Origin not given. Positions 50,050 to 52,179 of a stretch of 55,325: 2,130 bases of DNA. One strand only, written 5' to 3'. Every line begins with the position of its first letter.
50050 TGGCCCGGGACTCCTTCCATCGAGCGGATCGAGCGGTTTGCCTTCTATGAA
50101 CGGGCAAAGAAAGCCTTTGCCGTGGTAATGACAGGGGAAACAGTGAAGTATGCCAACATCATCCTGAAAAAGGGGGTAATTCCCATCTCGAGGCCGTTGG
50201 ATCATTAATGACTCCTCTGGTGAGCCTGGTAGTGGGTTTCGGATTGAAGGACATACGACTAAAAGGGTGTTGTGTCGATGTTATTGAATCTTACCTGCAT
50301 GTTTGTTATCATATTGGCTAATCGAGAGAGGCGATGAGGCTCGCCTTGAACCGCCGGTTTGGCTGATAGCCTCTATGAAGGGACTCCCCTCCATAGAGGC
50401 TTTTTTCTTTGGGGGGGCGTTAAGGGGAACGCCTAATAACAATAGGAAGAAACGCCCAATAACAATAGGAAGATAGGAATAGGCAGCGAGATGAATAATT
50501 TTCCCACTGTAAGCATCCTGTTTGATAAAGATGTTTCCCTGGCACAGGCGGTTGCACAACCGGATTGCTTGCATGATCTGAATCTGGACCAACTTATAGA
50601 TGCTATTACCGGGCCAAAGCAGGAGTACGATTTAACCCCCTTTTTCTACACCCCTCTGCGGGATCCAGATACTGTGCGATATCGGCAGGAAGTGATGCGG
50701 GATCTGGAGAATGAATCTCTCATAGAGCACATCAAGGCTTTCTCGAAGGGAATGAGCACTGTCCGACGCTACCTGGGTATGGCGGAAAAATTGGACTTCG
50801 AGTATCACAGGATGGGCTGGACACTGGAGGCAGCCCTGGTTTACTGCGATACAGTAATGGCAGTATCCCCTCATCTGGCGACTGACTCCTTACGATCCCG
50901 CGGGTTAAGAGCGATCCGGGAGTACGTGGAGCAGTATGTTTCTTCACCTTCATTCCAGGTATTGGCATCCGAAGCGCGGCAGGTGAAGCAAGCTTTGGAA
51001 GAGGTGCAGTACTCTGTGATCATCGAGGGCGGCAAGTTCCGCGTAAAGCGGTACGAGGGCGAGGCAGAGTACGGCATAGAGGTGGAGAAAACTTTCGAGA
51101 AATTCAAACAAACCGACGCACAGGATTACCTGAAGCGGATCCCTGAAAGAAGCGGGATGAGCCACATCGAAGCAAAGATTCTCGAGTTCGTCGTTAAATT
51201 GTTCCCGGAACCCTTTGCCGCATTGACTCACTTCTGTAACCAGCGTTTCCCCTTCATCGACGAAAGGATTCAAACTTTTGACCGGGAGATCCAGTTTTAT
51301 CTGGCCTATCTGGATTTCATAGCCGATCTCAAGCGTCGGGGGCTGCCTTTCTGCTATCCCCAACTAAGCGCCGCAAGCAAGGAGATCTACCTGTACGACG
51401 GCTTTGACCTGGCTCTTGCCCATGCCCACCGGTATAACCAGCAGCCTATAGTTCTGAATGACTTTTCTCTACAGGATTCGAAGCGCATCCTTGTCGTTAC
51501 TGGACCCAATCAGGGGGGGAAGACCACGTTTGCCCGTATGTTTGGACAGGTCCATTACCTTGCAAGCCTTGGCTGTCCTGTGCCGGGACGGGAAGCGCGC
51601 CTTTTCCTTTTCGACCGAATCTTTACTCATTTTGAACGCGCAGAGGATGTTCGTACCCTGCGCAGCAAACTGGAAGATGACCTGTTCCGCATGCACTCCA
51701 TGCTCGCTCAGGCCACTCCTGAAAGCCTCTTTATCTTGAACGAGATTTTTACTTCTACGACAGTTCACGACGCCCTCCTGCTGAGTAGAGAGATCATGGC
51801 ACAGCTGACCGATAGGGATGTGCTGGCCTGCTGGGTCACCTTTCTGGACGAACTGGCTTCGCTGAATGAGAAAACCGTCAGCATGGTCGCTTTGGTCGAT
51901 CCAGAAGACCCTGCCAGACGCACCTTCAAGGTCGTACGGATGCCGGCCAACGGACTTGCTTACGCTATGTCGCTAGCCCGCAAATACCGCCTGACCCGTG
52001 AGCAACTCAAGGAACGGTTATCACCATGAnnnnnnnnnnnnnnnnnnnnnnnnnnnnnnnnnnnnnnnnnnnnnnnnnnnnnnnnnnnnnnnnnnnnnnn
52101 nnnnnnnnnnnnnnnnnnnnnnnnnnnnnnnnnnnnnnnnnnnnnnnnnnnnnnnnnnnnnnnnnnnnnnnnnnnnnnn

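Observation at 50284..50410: Fluoride riboswitch with its own promoter and terminator, placed upstream of MutS-like genes instead of a fluoride exporter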

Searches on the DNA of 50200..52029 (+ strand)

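Call 3: search_rna_families(source=window, start=50200, end=50520, threshold=evalue, max_evalue=1, show_alignments=3)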
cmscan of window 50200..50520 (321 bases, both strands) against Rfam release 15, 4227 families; matches with E-value up to 1: 2.
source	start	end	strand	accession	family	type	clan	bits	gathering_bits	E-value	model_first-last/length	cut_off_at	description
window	50321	50382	+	RF01734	Fluoride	Cis-reg; riboswitch;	-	44.5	34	2.3e-11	1-64/64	no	Fluoride riboswitch aptamer (crcB RNA motif)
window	50298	50457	-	RF01794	sok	Gene; antitoxin;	-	18.1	59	0.051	1-157/157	no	sok antitoxin (CssrC)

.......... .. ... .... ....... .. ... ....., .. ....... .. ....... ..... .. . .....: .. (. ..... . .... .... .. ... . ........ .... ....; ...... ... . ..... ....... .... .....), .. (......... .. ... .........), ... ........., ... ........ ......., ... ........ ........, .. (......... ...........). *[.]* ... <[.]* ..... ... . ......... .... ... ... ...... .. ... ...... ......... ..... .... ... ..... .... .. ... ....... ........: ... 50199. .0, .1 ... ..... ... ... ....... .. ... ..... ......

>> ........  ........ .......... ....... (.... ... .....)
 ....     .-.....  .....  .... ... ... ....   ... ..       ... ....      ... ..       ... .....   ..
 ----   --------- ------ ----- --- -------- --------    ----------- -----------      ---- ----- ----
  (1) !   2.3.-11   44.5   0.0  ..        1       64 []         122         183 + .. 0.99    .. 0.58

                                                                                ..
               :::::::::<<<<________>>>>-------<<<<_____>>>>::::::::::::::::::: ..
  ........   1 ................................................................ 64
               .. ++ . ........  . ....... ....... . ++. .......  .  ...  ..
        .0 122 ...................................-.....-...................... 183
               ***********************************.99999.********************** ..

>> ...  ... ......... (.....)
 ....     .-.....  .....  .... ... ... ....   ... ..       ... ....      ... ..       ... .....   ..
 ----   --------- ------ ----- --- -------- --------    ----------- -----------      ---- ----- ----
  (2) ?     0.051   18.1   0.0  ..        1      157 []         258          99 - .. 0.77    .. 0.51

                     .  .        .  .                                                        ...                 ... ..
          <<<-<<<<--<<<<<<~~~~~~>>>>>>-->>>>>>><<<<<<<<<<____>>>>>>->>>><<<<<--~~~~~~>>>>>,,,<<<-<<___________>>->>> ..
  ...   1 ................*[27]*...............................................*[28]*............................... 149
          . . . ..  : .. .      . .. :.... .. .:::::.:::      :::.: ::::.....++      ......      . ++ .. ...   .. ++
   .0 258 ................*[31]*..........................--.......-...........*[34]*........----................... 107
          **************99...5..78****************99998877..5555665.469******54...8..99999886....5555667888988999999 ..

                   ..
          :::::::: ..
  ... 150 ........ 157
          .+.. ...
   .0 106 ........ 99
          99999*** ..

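Call 26: build_rna_model(alignment_id=A1, structure=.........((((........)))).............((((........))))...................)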
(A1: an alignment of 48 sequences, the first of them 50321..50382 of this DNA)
Model R1 built from alignment A1 (48 sequences, 73 columns); structure: as given.
model positions 60; base pairs 8; branch points 1; effective number of sequences 12.93; information 0.931 bits per position. Calibrated on 0.2 Mb of random sequence (short: E-values are rough).
structure used (alignment columns):
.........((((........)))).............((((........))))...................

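Call 27: search_with_rna_model(model_id=R1, sources=[window, L001, L002, L003, L004, L005, L006, L007, L008, L009, L010, L011, L012, L013, L014, L015, L016, L017, L018, L019, L020, L021, L022, L023, L024, L025, L026, L027, L028, L029, L030, L031, L032, L033, L034, L035, L036, L037, L038, L039, L040, L041, L042, L043, L044, L045, L046, L047, L048, L049, L050, L051, L052, L053, L054, L055, L056, L057, L058, L059, L060, L061, L062, L063, L064, L065, L066, L067, L068, L069, L070, L071, L072, L073, L074, L075, L076, L077, L078, L079, L080], max_evalue=0.01)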
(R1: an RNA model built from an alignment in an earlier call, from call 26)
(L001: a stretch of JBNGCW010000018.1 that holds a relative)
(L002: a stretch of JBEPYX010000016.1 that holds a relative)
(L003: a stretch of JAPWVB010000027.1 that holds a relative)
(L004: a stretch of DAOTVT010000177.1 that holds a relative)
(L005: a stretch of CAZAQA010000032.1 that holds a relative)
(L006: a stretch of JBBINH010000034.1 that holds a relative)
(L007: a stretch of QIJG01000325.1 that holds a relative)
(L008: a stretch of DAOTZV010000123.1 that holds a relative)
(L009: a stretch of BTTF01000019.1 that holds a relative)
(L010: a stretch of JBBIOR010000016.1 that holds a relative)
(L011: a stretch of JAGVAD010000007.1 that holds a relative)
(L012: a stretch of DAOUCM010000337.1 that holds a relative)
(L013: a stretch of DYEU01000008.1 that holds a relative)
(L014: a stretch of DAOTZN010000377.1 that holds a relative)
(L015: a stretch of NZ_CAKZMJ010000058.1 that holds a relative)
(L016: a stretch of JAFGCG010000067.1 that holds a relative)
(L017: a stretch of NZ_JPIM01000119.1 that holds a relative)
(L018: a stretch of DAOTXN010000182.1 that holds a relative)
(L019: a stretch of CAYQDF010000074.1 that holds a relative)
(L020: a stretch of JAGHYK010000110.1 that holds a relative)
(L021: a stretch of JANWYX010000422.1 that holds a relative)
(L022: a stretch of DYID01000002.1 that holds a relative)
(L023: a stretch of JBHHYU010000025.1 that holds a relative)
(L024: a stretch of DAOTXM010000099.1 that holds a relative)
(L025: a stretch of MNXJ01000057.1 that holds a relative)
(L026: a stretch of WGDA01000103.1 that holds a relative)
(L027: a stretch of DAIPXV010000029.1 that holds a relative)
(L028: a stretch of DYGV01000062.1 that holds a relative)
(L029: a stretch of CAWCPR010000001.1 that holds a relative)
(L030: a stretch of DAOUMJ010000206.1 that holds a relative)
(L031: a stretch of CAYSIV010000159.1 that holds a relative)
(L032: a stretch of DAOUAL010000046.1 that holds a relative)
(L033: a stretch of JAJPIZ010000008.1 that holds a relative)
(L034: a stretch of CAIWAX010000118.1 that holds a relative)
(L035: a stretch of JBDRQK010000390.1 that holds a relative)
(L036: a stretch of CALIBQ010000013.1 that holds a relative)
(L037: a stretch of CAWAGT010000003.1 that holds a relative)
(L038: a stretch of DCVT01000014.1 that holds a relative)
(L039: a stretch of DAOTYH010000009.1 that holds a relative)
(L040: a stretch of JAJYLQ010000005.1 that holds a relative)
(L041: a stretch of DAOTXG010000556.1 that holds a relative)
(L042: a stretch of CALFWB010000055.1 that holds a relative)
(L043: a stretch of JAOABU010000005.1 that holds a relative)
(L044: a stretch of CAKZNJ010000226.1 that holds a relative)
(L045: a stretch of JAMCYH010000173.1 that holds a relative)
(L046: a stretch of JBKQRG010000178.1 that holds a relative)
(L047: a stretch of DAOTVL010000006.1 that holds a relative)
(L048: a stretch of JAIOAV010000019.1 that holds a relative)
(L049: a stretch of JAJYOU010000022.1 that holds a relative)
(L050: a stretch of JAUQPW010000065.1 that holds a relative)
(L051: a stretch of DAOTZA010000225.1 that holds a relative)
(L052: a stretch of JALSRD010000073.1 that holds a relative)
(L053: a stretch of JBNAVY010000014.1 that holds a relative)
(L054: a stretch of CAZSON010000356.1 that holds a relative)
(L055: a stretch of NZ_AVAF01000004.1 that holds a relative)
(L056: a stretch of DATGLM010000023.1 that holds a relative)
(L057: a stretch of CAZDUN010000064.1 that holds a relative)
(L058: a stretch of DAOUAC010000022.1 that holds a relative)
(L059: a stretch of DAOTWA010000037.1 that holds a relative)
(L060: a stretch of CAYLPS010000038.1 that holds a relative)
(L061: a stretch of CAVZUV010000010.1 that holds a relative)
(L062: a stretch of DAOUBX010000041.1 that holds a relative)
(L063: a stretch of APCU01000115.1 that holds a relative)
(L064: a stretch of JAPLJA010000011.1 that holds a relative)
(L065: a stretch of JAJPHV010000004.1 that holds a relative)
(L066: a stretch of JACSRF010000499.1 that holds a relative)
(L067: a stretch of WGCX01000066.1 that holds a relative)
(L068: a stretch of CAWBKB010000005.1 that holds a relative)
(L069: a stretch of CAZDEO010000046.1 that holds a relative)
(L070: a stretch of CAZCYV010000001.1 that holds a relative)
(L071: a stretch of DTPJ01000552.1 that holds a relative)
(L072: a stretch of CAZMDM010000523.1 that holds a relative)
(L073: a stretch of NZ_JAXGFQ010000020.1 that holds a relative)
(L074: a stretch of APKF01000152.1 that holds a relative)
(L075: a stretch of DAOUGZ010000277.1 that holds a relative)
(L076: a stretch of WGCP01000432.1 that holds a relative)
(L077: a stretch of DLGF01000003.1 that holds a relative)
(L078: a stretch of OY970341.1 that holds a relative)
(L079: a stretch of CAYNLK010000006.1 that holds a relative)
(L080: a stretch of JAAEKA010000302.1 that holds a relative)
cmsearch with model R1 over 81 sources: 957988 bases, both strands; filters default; matches with E-value up to 0.01: 97.
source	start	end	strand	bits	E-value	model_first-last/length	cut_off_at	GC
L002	995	1054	+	71.2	5e-18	1-60/60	no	0.58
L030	3944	4002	+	70.8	6.3e-18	1-60/60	no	0.54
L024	103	161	+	70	1.2e-17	1-60/60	no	0.53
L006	2560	2619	+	69.8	1.3e-17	1-60/60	no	0.62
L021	4457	4516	+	69.8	1.3e-17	1-60/60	no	0.55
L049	5869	5927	+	69.3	1.9e-17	1-60/60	no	0.58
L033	5259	5317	+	68.8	2.6e-17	1-60/60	no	0.51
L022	5795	5853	+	68.8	2.6e-17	1-60/60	no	0.56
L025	5868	5926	+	68.7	2.7e-17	1-60/60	no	0.54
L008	5872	5931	+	68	4.3e-17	1-60/60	no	0.62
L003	5818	5878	+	67.9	4.7e-17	1-60/60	no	0.59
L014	324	385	+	67.9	4.7e-17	1-60/60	no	0.5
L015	5853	5912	+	67.8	5.2e-17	1-60/60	no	0.57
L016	3978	4037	+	67.7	5.5e-17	1-60/60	no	0.45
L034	196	254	+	67.5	6.2e-17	1-60/60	no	0.46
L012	4462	4520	+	67.4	6.5e-17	1-60/60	no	0.54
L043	5874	5933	+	67.1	8.5e-17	1-60/60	no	0.58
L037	5660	5719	+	66.6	1.2e-16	1-60/60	no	0.55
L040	5850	5908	+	65.8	2e-16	1-60/60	no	0.54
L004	688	746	+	65.5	2.4e-16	1-60/60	no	0.61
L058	5847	5904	+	65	3.6e-16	1-60/60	no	0.48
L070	5847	5905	+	64.8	3.9e-16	1-60/60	no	0.54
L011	5855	5914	+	64.8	4e-16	1-60/60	no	0.45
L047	4302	4361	+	64.8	4e-16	1-60/60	no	0.48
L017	3910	3969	+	64.6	4.4e-16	1-60/60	no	0.5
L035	2360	2418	+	64.1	6.3e-16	1-60/60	no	0.51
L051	2092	2149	+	63.1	1.3e-15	1-60/60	no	0.57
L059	5803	5860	+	62.8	1.5e-15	1-60/60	no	0.57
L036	5864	5923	+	62.2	2.4e-15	1-60/60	no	0.55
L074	4716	4777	+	61.9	2.9e-15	1-60/60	no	0.52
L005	5854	5913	+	61.8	3.2e-15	1-60/60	no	0.53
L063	398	459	+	61.6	3.5e-15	1-60/60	no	0.52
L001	5869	5928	+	61.6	3.6e-15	1-60/60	no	0.55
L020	2703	2762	+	60.7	6.8e-15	1-60/60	no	0.62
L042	3488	3545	+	60.4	7.9e-15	1-60/60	no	0.59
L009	5196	5254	+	60.2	9.2e-15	1-60/60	no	0.53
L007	2070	2129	+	59.4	1.6e-14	1-60/60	no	0.5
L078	5858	5923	+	56.6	1.1e-13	1-60/60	no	0.52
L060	92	151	+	55.1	3e-13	1-60/60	no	0.43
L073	2583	2639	+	54.6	4.3e-13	1-60/60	no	0.49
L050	2588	2651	+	53.6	8.7e-13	1-60/60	no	0.41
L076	5824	5881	+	53.3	1.1e-12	1-60/60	no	0.52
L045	9110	9169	+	52.1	2.5e-12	1-60/60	no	0.5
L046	5298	5358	+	51.7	3.1e-12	1-60/60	no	0.49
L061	5042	5103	+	51.6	3.4e-12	1-60/60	no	0.48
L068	5803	5861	+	51.2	4.5e-12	1-60/60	no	0.63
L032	1791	1852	+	50.4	7.9e-12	1-60/60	no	0.52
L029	5836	5904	+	49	2e-11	1-60/60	no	0.49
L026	5807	5867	+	47.7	5.1e-11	1-60/60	no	0.48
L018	5800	5866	+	47.4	5.9e-11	1-60/60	no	0.63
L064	2036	2094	+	47.2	6.8e-11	1-60/60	no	0.47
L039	314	377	+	46.7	1e-10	1-60/60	no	0.58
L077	440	502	+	45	3.1e-10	1-60/60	no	0.52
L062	5745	5815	+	44.9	3.5e-10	1-60/60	no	0.62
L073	12478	12539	-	44.5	4.5e-10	1-60/60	no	0.56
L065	3262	3336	+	44.4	4.7e-10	1-60/60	no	0.55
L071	198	263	+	44.3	5.3e-10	1-60/60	no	0.38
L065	210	275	+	44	6.2e-10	1-60/60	no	0.44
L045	3158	3219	+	43.9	6.5e-10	1-60/60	no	0.55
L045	5280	5344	+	43.9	6.7e-10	1-60/60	no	0.54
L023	4536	4596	+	43.8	7.4e-10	1-60/60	no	0.51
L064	11346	11403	+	43.3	9.9e-10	1-60/60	no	0.48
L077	3200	3261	+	42.3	2e-09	1-60/60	no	0.58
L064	7859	7929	+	42.1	2.3e-09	1-60/60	no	0.39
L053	5855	5926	+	41.5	3.5e-09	1-60/60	no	0.42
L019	5857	5927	+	41.4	3.7e-09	1-60/60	no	0.55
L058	10963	11032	-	40.9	5.3e-09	1-60/60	no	0.51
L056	1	60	+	40.8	5.7e-09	4-60/60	5'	0.52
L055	5854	5925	+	40.6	6.5e-09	1-60/60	no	0.43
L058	5712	5773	-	40.1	8.8e-09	1-60/60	no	0.6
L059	5625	5695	-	40.1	8.8e-09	1-60/60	no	0.48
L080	5325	5396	+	39.1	1.8e-08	1-60/60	no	0.56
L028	5768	5838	+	37.5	5.4e-08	1-60/60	no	0.54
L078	1198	1256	+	37.3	6.1e-08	1-60/60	no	0.54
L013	8107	8172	+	36.8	8.9e-08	1-60/60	no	0.55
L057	3198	3267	+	36.4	1.1e-07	1-60/60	no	0.59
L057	1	63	+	34.5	4.1e-07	9-60/60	5'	0.54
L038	799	879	+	34.5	4.4e-07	1-60/60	no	0.62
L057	5792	5857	+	34.3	5e-07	1-60/60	no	0.56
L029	12895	12966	+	34.3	5e-07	1-60/60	no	0.47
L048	4451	4522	+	34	5.9e-07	1-60/60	no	0.58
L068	10215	10285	+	33.7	7.2e-07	1-60/60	no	0.48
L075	2395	2476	+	31.9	2.5e-06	1-60/60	no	0.61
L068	755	813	+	31.5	3.3e-06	1-60/60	no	0.59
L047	12575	12651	-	31.3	3.9e-06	1-60/60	no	0.47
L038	5827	5906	+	30.9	4.8e-06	1-60/60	no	0.55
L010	2589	2671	+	29.2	1.6e-05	1-60/60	no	0.69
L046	9136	9192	+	28.9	2e-05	1-60/60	no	0.6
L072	2921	2987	+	28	3.6e-05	1-60/60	no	0.39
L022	12296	12373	-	26.6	9.7e-05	1-60/60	no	0.51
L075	3143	3228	+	26.4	0.00011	1-60/60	no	0.65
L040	12795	12870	-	25.7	0.00018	1-60/60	no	0.5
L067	5079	5157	-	24.5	0.0004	1-60/60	no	0.39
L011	10472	10549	-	23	0.0011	1-60/60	no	0.5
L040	11432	11507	-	22.7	0.0013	1-60/60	no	0.53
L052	10426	10500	+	21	0.0044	1-60/60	no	0.59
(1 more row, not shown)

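Call 48: search_rna_families(sources=[L002, L004, L007, L034, L044, L051, L054, L063, L065, L071, L074, L053, L045, L077, L064, L057, L038], threshold=gathering)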
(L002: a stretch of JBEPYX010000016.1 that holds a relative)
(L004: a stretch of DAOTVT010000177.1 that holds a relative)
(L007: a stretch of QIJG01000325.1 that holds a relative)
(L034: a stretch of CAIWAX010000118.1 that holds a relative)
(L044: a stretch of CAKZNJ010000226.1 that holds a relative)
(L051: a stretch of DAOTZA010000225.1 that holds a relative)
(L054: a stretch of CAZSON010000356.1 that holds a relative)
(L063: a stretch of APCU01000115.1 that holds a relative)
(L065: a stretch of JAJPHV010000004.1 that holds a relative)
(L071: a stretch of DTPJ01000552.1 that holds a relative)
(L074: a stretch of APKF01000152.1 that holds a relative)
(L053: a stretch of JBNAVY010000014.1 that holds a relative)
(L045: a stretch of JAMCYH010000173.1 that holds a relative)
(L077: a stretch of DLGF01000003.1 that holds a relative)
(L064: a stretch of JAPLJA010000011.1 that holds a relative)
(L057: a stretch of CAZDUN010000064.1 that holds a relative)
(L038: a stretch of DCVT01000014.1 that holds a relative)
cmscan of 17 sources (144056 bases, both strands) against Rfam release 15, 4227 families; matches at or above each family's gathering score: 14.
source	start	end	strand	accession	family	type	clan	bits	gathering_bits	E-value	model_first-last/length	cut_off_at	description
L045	9110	9171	+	RF01734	Fluoride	Cis-reg; riboswitch;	-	58.8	34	2.2e-13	1-64/64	no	Fluoride riboswitch aptamer (crcB RNA motif)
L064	2036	2096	+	RF01734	Fluoride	Cis-reg; riboswitch;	-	57.6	34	5.3e-13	1-64/64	no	Fluoride riboswitch aptamer (crcB RNA motif)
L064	11346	11405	+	RF01734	Fluoride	Cis-reg; riboswitch;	-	55.3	34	3e-12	1-64/64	no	Fluoride riboswitch aptamer (crcB RNA motif)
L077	440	504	+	RF01734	Fluoride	Cis-reg; riboswitch;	-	53.8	34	9.1e-12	1-64/64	no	Fluoride riboswitch aptamer (crcB RNA motif)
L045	3158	3221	+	RF01734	Fluoride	Cis-reg; riboswitch;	-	53.7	34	9.9e-12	1-64/64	no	Fluoride riboswitch aptamer (crcB RNA motif)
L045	5280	5346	+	RF01734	Fluoride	Cis-reg; riboswitch;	-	50.4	34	1.2e-10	1-64/64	no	Fluoride riboswitch aptamer (crcB RNA motif)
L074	4716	4779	+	RF01734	Fluoride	Cis-reg; riboswitch;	-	50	34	1.6e-10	1-64/64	no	Fluoride riboswitch aptamer (crcB RNA motif)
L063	398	461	+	RF01734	Fluoride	Cis-reg; riboswitch;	-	48.9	34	3.6e-10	1-64/64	no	Fluoride riboswitch aptamer (crcB RNA motif)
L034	196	256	+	RF01734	Fluoride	Cis-reg; riboswitch;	-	47.2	34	1.3e-09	1-64/64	no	Fluoride riboswitch aptamer (crcB RNA motif)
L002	995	1056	+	RF01734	Fluoride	Cis-reg; riboswitch;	-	45.3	34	5.3e-09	1-64/64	no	Fluoride riboswitch aptamer (crcB RNA motif)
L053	5855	5928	+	RF01734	Fluoride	Cis-reg; riboswitch;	-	44.9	34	7.5e-09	1-64/64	no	Fluoride riboswitch aptamer (crcB RNA motif)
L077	3200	3263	+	RF01734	Fluoride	Cis-reg; riboswitch;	-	41.6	34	9.1e-08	1-64/64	no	Fluoride riboswitch aptamer (crcB RNA motif)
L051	2092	2151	+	RF01734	Fluoride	Cis-reg; riboswitch;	-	40.1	34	2.8e-07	1-64/64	no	Fluoride riboswitch aptamer (crcB RNA motif)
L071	198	265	+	RF01734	Fluoride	Cis-reg; riboswitch;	-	39.3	34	5.1e-07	1-64/64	no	Fluoride riboswitch aptamer (crcB RNA motif)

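Call 49: search_rna_families(sources=[L004, L007, L065, L057, L038], threshold=evalue, max_evalue=0.05)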
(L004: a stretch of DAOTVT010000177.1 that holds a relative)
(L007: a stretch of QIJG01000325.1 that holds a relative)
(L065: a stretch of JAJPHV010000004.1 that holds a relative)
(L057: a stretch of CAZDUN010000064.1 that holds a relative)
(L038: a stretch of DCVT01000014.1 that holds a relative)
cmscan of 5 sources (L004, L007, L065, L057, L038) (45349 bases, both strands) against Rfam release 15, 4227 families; matches with E-value up to 0.05: 6.
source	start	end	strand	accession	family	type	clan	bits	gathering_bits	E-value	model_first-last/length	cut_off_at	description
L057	3198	3269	+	RF01734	Fluoride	Cis-reg; riboswitch;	-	33.3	34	1.5e-05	1-64/64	no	Fluoride riboswitch aptamer (crcB RNA motif)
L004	688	748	+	RF01734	Fluoride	Cis-reg; riboswitch;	-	31.2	34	7.3e-05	1-64/64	no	Fluoride riboswitch aptamer (crcB RNA motif)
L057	5792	5859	+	RF01734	Fluoride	Cis-reg; riboswitch;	-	30.7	34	0.0001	1-64/64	no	Fluoride riboswitch aptamer (crcB RNA motif)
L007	2070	2131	+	RF01734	Fluoride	Cis-reg; riboswitch;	-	29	34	0.00037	1-64/64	no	Fluoride riboswitch aptamer (crcB RNA motif)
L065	3262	3338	+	RF01734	Fluoride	Cis-reg; riboswitch;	-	25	34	0.0078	1-64/64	no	Fluoride riboswitch aptamer (crcB RNA motif)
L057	1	65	+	RF01734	Fluoride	Cis-reg; riboswitch;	-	23.9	34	0.017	9-64/64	5'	Fluoride riboswitch aptamer (crcB RNA motif)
